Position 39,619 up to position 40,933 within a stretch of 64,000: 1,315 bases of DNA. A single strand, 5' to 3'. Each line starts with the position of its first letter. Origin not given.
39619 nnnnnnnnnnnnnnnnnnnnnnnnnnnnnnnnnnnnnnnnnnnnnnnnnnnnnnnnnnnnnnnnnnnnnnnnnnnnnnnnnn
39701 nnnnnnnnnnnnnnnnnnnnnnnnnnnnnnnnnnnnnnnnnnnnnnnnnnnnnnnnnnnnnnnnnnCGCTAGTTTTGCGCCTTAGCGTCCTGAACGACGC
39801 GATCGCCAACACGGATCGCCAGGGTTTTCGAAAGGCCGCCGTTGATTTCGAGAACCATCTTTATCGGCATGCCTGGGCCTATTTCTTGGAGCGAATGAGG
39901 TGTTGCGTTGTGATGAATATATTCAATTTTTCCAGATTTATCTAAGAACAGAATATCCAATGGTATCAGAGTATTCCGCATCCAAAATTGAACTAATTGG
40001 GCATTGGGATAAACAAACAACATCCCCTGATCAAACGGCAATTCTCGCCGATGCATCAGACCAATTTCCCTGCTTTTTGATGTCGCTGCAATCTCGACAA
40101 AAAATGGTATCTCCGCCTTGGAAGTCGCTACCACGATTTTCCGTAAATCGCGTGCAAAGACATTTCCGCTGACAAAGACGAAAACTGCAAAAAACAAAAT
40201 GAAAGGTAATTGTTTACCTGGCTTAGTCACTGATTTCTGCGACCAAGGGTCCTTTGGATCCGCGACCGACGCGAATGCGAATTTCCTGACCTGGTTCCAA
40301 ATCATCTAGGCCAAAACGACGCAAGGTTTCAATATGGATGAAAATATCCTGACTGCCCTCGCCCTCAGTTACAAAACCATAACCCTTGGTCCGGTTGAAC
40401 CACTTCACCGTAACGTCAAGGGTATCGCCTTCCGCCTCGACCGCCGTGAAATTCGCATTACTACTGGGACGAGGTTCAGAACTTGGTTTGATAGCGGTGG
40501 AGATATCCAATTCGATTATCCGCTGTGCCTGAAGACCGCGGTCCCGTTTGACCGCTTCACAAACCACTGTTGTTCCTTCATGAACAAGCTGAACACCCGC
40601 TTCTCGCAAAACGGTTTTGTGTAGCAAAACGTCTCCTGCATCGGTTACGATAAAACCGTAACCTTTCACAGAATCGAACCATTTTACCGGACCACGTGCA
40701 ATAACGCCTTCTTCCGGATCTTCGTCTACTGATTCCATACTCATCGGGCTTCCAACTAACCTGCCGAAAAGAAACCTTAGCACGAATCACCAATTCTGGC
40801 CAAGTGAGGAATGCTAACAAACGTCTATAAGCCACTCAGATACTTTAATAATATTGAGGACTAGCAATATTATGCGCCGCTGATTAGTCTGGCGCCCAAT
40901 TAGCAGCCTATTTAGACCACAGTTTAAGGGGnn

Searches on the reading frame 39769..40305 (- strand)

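Call 32: search_protein_families(library=pfam, proteins=[window:39769-40305:-], max_evalue=0.001)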
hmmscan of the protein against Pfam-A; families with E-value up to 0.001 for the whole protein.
window:39769-40305:- (178 aa): 1 family
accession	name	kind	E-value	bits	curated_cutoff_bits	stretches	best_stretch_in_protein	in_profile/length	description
PF02643.20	DUF192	-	2.5e-32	111.3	27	1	70-170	3-94/96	Uncharacterized ACR, COG1430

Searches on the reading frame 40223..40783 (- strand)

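Call 32: search_protein_families(library=pfam, proteins=[window:40223-40783:-], max_evalue=0.001)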
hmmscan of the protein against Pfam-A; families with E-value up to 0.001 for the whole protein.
window:40223-40783:- (186 aa): 2 families
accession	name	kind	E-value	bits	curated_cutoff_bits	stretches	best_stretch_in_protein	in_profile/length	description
PF00313.28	CSD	-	2.3e-27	95.1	27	2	125-183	4-62/66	'Cold-shock' DNA-binding domain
PF08206.17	OB_RNB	-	1.7e-05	24.9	24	0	133-155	8-30/58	Ribonuclease B OB domain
